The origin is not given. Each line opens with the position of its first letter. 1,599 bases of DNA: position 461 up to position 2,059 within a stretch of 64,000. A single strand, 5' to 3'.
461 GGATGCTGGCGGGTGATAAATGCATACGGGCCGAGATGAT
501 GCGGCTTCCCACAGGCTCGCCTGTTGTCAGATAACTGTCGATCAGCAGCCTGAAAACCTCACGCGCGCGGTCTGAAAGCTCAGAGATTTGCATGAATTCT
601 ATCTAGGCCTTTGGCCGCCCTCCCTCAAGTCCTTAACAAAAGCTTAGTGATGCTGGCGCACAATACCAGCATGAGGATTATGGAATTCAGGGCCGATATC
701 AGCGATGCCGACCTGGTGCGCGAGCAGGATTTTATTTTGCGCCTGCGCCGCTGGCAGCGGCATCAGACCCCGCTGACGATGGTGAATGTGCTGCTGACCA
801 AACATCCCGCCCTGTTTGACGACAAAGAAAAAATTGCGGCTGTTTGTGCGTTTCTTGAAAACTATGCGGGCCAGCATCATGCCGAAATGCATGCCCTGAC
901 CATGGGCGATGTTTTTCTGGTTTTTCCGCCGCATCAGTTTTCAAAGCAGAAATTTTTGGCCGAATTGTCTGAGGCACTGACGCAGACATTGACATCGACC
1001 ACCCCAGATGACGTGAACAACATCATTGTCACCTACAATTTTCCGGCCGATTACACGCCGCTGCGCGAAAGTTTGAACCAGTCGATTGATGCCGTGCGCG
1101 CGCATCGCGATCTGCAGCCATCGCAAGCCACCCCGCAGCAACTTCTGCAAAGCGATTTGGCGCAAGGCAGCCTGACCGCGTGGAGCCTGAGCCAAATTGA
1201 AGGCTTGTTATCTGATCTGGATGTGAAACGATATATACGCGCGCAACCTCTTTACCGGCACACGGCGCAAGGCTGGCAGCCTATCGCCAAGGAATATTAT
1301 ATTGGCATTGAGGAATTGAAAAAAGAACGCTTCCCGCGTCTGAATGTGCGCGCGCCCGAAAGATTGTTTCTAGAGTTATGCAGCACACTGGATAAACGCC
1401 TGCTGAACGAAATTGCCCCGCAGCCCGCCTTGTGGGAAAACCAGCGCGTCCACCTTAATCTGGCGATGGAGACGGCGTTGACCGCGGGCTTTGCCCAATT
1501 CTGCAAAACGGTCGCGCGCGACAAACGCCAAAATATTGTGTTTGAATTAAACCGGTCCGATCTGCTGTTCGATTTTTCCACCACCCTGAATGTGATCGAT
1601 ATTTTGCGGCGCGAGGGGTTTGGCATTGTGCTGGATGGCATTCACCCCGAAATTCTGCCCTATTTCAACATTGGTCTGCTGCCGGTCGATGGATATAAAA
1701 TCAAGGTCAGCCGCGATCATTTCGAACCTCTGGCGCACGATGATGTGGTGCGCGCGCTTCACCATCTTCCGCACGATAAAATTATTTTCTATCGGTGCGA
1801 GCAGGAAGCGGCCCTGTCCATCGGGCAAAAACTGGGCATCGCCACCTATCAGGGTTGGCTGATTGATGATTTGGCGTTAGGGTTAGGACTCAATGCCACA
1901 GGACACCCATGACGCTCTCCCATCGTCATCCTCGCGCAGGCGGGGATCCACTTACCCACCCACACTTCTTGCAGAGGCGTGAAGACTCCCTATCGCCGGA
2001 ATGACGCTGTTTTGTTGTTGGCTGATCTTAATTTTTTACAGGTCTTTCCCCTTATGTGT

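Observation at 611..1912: GGDEF-EAL protein with both active sites degenerate, divergently adjacent to hrcA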

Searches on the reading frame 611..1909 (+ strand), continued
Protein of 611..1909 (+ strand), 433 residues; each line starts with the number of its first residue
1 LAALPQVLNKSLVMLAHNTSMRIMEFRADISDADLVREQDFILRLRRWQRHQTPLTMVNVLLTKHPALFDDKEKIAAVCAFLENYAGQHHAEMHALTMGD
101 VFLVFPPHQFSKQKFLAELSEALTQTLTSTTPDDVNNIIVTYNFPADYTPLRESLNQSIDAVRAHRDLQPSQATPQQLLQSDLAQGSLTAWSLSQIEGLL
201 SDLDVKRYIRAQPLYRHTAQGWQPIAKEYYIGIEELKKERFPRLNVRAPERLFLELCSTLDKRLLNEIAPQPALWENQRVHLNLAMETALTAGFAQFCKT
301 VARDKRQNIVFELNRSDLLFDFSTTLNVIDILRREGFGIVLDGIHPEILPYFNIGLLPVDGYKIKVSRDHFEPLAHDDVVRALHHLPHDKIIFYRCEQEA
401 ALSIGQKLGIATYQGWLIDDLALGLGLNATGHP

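Call 34: find_related_loci(query=A2, collection=genome_contigs, flank=4000)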
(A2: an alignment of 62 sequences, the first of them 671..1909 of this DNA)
Query A2 (413 aa) in genome_contigs; peptide patterns used: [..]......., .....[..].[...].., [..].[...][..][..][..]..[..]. (x = any residue, [..] = any of these).
118 stretches matched a pattern; 60 encode a relative of the query (tblastn E <= 1e-3); 58 distinct loci.
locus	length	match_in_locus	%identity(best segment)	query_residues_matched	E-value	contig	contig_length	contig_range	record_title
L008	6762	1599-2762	40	13-402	1e-103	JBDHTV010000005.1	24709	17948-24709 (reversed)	MAG: Bdellovibrionales bacterium isolate AS-MESO-OLR.354 NODE_5980_length_24709_cov_18.254953, whole genome shotgun sequ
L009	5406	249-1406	43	13-400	4e-102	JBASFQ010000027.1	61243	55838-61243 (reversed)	MAG: Alphaproteobacteria bacterium isolate MFD03500_ilm_asm_bin1 k127_48417, whole genome shotgun sequence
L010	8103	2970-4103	41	13-400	3e-100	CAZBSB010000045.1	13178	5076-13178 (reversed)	MAG TPA_asm: uncultured Rhodospirillales bacterium isolate SRP298887_co1_214 genome assembly, contig: NODE_4937_length_1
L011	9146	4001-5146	42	15-402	4e-100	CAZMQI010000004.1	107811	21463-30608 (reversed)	MAG TPA_asm: uncultured Rhodospirillales bacterium isolate SRP287051_co1_143 genome assembly, contig: NODE_410_length_10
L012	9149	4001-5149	43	15-402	2e-100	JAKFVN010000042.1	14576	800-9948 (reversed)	MAG: Alphaproteobacteria bacterium isolate D3_Bin_25 D3_0001077, whole genome shotgun sequence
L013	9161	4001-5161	42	11-402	6e-100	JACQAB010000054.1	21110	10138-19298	MAG: Proteobacteria bacterium isolate NC_groundwater_905_Pr1_S-0.2um_57_15 Montesol18-Sp2_coassembly_scaffold_242463, wh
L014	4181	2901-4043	40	13-403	5e-99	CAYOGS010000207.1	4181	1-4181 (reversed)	MAG TPA_asm: uncultured Rhodospirillales bacterium isolate SRP296810_co1_36 genome assembly, contig: NODE_31595_length_4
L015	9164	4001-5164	42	15-406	8e-98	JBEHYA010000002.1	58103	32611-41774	MAG: Pseudomonadota bacterium isolate ESF1.bin.113 NODE_603_length_58103_cov_4.376819, whole genome shotgun sequence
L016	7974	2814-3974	39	13-401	2e-97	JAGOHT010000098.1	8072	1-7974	MAG: Alphaproteobacteria bacterium isolate Go_SlAct_bin_533 Go_SlAct_48651_length_8072_cov_3.940088, whole genome shotgu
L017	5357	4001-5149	41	14-400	5e-96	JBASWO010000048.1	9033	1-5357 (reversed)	MAG: Alphaproteobacteria bacterium isolate MFD03231_ilm_asm_bin56 k127_128780, whole genome shotgun sequence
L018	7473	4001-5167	39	13-403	2e-93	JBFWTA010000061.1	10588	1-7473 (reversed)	MAG: Bdellovibrionales bacterium isolate CA_2019_TPBF_36 NODE_26052_length_10588_cov_4.623745_TPBF, whole genome shotgun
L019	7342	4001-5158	40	13-402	3e-93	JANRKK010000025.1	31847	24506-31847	MAG: Alphaproteobacteria bacterium isolate bins.322 k141_3934814, whole genome shotgun sequence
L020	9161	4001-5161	42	13-402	6e-93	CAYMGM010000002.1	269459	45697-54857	MAG TPA_asm: uncultured Rhodospirillaceae bacterium isolate SRP216815_co1_251 genome assembly, contig: NODE_45_length_26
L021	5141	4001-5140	42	15-399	9e-93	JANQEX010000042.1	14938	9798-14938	MAG: Alphaproteobacteria bacterium isolate PL23a_bin.53 k99_6237432, whole genome shotgun sequence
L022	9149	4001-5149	39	15-402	2e-92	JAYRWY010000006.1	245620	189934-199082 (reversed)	MAG: Alphaproteobacteria bacterium isolate EBPR_ori4bin.18 k141_136774, whole genome shotgun sequence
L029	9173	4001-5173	37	1-401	2e-88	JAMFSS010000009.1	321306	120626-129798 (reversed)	MAG: Alphaproteobacteria bacterium isolate NGEE_A_bin20 k127_1231941, whole genome shotgun sequence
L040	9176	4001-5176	35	1-402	2e-80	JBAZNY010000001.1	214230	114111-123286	MAG: Bdellovibrionales bacterium isolate SO_2017_LW4_81 scaffold_181_c1_LW137-91_2017, whole genome shotgun sequence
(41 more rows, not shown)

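Call 61: search_protein_families(library=pfam, proteins=[L029:5185-6633:-, L012:6344-7075:+, L004:7123-8277:-, L040:3080-3952:+], max_evalue=0.01)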
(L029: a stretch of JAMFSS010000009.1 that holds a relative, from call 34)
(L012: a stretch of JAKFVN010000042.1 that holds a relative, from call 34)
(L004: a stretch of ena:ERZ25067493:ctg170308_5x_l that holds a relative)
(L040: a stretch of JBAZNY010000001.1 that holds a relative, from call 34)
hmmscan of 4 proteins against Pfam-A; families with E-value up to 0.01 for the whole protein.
L029:5185-6633:- (482 aa): 2 families
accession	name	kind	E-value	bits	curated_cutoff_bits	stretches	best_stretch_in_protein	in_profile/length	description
PF18962.6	Por_Secre_tail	-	0.00011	22.9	27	0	175-220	10-57/75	Secretion system C-terminal sorting domain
PF13756.12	Stimulus_sens_1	-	0.0088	16.9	29.8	0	84-160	18-100/111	Stimulus-sensing domain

L012:6344-7075:+ (244 aa): 1 family
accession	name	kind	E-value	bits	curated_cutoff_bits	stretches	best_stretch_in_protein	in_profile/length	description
PF04151.21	PPC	-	0.0011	20.3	25.9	1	101-170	2-69/70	Bacterial pre-peptidase C-terminal domain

L004:7123-8277:- (384 aa): 1 family
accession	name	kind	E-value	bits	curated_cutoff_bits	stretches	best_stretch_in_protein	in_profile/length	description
PF18962.6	Por_Secre_tail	-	0.0096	16.6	27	0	81-135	15-63/75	Secretion system C-terminal sorting domain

L040:3080-3952:+ (291 aa): 1 family
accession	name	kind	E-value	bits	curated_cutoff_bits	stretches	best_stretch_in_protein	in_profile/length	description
PF00697.28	PRAI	-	5.2e-42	144.2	22.7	1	80-282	1-192/193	N-(5'phosphoribosyl)anthranilate (PRA) isomerase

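Call 63: find_homologous_proteins(query=A4, max_evalue=1e-20)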
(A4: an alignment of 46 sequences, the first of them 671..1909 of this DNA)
Query A4 (46 sequences) (413 aa, profile of the alignment): 40 proteins with E <= 1e-20 among 8000 candidates.
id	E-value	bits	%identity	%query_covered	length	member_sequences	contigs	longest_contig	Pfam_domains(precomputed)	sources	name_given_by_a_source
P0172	7.8e-122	425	22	80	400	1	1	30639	-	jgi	jgi:hypothetical protein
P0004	3.9e-114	400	45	97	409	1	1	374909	PF00563.26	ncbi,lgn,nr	ncbi:MAG: EAL domain-containing protein [Alphaproteobacteria bacterium]|nr:EAL domain-containing pro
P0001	5.4e-113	396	100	100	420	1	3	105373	PF00563.26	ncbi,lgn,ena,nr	ncbi:MAG: EAL domain-containing protein [Alphaproteobacteria bacterium]|nr:EAL domain-containing pro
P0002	1.7e-112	395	47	94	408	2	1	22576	PF00563.26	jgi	jgi:EAL domain-containing protein (putative c-di-GMP-specific phosphodiesterase class I)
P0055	2.1e-112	394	37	100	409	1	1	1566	PF00563.26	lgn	-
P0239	4.8e-110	387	40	94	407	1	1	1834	PF00563.26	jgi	jgi:EAL domain-containing protein (putative c-di-GMP-specific phosphodiesterase class I)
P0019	1.4e-109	385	41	97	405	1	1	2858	PF00563.26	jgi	jgi:EAL domain-containing protein (putative c-di-GMP-specific phosphodiesterase class I)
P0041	3.0e-109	384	40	95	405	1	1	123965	-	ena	-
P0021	3.2e-108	380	41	94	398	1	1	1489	PF00563.26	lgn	-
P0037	6.9e-108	379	38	94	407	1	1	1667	PF00563.26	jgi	jgi:hypothetical protein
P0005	3.3e-107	377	45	94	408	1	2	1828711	PF00563.26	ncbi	ncbi:MAG: EAL domain-containing protein [Alphaproteobacteria bacterium]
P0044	4.1e-106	374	37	97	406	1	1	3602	PF00563.26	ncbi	-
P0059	2.8e-105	371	37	97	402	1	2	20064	PF00563.26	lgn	-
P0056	6.0e-105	370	38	98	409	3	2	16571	PF00563.26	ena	-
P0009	1.1e-104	369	43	94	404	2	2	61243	PF00563.26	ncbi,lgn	ncbi:MAG: hypothetical protein WBK91_09300 [Alphaproteobacteria bacterium]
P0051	6.0e-104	366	39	97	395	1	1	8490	PF00563.26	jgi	jgi:EAL domain-containing protein (putative c-di-GMP-specific phosphodiesterase class I)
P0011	1.6e-103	365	41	94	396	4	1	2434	PF00563.26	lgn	-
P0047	3.2e-101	357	39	97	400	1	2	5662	PF00563.26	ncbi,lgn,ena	-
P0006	1.2e-100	356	45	94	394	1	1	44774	PF00563.26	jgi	jgi:hypothetical protein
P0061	1.3e-100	355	38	97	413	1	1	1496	PF00563.26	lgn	-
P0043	1.3e-100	355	40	94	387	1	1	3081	PF00563.26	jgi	jgi:hypothetical protein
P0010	2.9e-100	354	43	95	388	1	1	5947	PF00563.26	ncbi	-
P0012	3.3e-100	354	41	95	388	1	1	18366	PF00563.26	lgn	-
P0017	5.4e-100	353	41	94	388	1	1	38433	PF00563.26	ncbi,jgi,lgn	-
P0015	6.4e-100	353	41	94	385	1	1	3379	PF00563.26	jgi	jgi:ABC-type transporter Mla MlaB component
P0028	1.3e-99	352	41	94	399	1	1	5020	PF00563.26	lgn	-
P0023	2.7e-99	351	41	95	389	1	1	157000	PF00563.26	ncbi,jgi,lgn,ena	jgi:EAL domain-containing protein (putative c-di-GMP-specific phosphodiesterase class I)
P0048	6.2e-99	350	41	94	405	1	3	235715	PF00563.26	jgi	jgi:EAL domain-containing protein (putative c-di-GMP-specific phosphodiesterase class I)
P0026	1.4e-98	349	41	95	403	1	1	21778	PF00563.26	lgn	-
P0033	1.7e-98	348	39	94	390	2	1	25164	PF00563.26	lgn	-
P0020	2.3e-98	348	40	94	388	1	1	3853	PF00563.26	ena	-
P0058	3.4e-98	347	39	97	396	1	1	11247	PF00563.26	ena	-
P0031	1.5e-96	342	42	94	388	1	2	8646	PF00563.26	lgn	-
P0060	1.8e-96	342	39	94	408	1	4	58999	PF00563.26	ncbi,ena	-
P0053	1.3e-95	339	39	97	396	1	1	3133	PF00563.26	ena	-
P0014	6.8e-95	337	42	94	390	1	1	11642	PF00563.26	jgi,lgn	jgi:hypothetical protein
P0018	1.6e-94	335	41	96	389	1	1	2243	PF00563.26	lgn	-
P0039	4.4e-94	334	39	94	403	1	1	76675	PF00563.26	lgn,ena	-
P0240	6.1e-93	330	37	97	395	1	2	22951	PF00563.26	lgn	-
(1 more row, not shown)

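Call 64: list_cluster_members(proteins=[P0109, P0115, P0119, P0128, P0137, P0146, P0160, P0186, P0187, P0199])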
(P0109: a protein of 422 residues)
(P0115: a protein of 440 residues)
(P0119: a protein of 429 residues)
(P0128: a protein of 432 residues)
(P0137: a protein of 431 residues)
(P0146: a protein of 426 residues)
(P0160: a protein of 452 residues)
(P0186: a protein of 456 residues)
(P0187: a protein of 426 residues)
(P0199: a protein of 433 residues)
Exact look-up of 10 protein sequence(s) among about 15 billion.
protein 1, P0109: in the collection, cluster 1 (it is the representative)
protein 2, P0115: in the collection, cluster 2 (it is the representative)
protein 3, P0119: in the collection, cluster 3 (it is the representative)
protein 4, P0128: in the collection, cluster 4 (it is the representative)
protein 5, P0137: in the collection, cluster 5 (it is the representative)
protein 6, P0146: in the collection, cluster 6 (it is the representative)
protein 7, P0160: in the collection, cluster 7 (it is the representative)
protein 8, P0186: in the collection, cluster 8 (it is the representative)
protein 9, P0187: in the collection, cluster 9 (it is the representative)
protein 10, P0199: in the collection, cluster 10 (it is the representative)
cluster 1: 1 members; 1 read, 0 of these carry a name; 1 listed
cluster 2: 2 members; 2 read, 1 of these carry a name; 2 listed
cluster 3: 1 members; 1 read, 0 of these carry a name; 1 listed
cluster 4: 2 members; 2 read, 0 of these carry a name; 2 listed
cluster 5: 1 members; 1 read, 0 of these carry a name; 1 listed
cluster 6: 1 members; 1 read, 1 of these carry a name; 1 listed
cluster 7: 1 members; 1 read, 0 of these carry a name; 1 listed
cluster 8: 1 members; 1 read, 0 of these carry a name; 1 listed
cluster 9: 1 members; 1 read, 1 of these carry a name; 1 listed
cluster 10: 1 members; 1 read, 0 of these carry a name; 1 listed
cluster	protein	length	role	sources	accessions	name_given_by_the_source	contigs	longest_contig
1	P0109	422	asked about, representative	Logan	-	-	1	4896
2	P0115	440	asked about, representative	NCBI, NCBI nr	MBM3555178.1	MAG: EAL domain-containing protein [Alphaproteobacteria bacterium] | EAL domain-containing protein [Alphaproteobacteria bacterium]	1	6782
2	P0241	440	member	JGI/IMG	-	-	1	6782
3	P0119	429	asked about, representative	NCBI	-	-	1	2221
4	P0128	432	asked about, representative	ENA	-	-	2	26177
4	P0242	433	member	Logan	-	-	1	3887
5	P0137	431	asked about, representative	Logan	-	-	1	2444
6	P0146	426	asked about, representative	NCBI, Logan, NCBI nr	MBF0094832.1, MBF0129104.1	MAG: hypothetical protein HQL33_03850 [Alphaproteobacteria bacterium] | hypothetical protein [Alphaproteobacteria bacterium]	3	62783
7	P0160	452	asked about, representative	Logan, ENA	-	-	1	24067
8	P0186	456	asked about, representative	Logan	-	-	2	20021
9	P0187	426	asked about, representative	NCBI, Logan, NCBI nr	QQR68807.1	MAG: hypothetical protein IPI58_08195 [Alphaproteobacteria bacterium]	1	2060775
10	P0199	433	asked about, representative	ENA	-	-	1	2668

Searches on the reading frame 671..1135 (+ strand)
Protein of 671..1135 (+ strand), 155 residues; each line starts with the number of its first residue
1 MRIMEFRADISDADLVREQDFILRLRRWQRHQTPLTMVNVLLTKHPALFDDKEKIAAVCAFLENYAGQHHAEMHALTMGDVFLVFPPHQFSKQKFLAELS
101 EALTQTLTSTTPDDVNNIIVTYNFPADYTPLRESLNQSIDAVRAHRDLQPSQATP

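Call 28: predict_structure(alignment_id=A3)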
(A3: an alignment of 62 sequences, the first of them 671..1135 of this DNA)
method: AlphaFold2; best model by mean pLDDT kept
length: 155 residues; sequences in the alignment: 62
mean_pLDDT: 89.6   pTM: 0.83
mean pLDDT of the five models: 89.6, 89.1, 89.0, 88.6, 87.3
residues with pLDDT >= 90: 113; 70-90: 29; 50-70: 12; < 50: 1
segments of 3 or more residues with pLDDT < 50: none
pLDDT, mean of each block of 10 residues (from residue 1): 63 90 97 97 91 92 95 93 89 92 91 94 97 93 86 58
secondary structure, 60 per line:
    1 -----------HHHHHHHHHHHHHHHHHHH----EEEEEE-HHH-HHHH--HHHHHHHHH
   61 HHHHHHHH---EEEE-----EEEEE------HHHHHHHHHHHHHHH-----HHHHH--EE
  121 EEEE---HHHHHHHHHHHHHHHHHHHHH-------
elements in order: H12-30 E35-40 H46-49 H52-68 E72-75 E81-85 H92-106 H112-116 E119-124 H128-148

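Call 51: fold_search(model_id=the predicted structure, library=pdb)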
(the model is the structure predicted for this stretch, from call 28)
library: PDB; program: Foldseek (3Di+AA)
matches with E <= 10: 741; with E <= 0.001: 0
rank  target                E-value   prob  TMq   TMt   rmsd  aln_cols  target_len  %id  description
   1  6wxp_A                7.1e-02  0.44  0.32  0.31   9.3       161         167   15  De novo TIM barrel-ferredoxin fold fusion homodimer with 4-glutamate centre TFD-EE (released 2020-11-25)
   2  4yme                  7.5e-02  0.69  0.37  0.37   8.9       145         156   13  Crystal structure of a sensory box/GGDEF family protein (CC_0091) from Caulobacter crescentus CB15 at 1.40 A resolution  (released 2015-04-01)
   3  5ueb_A                9.1e-02  0.60  0.26  0.28   6.0        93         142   17  Novel crystal structure of a hypothetical protein from Neisseria gonorrhoeae (released 2017-01-18)
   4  6wxp_D                1.0e-01  0.33  0.31  0.30  10.7       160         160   12  De novo TIM barrel-ferredoxin fold fusion homodimer with 4-glutamate centre TFD-EE (released 2020-11-25)
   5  5ueb_B                1.1e-01  0.66  0.26  0.27   5.9        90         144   17  Novel crystal structure of a hypothetical protein from Neisseria gonorrhoeae (released 2017-01-18)
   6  5euh_D                1.2e-01  0.69  0.41  0.43   6.9       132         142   10  Crystal structure of the c-di-GMP-bound GGDEF domain of P. fluorescens GcbC (released 2015-12-30)
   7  5euh_C                1.6e-01  0.72  0.43  0.46   6.8       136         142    8  Crystal structure of the c-di-GMP-bound GGDEF domain of P. fluorescens GcbC (released 2015-12-30)
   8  6wxp_B                1.6e-01  0.35  0.34  0.32   9.4       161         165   14  De novo TIM barrel-ferredoxin fold fusion homodimer with 4-glutamate centre TFD-EE (released 2020-11-25)
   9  6zv9_B                1.6e-01  0.30  0.33  0.31  11.1       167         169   16  Terbium(III)-bound de novo TIM barrel-ferredoxin fold fusion dimer with 4-glutamate binding site and tryptophan antenn (released 2020-11-25)
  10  6wxp_C                1.8e-01  0.35  0.34  0.34   8.4       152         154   15  De novo TIM barrel-ferredoxin fold fusion homodimer with 4-glutamate centre TFD-EE (released 2020-11-25)
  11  4iob                  1.9e-01  0.72  0.44  0.43   8.5       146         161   10  Crystal structure of the GGDEF domain of PA1120 (YfiN or TpbB) from Pseudomonas aeruginosa at 2.7 Ang. (released 2013-12-04)
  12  5m3c_A                2.2e-01  0.63  0.38  0.18   6.4       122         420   11  Structure of the hybrid domain (GGDEF-EAL) of PA0575 from Pseudomonas aeruginosa PAO1 at 2.8 Ang. with GTP and Ca2+ bo (released 2017-12-20)
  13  3i5b_A                2.3e-01  0.54  0.41  0.38   8.6       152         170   13  Crystal structure of the isolated GGDEF domain of WpsR from Pseudomonas aeruginosa (released 2009-08-18)
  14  3ezu                  2.8e-01  0.44  0.37  0.21   7.1       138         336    9  Crystal structure of multidomain protein of unknown function with GGDEF-domain (NP_951600.1) from GEOBACTER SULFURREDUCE (released 2008-11-18)
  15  4eu0                  3.5e-01  0.41  0.37  0.23   6.5       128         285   16  Crystal Structure of PelD 158-CT from Pseudomonas aeruginosa PAO1 (released 2012-07-25)
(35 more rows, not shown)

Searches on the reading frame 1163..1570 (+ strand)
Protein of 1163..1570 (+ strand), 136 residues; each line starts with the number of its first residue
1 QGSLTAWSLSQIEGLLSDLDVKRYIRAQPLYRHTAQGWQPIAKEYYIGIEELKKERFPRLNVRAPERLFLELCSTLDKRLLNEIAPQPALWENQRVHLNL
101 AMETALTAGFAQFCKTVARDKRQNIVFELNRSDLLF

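Call 75: search_solved_structures(query=A5, max_evalue=10, show_alignments=5)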
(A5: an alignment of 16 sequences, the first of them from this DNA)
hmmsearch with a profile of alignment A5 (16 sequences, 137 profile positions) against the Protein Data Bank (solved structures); distinct sequences matched with E-value up to 10: 0.
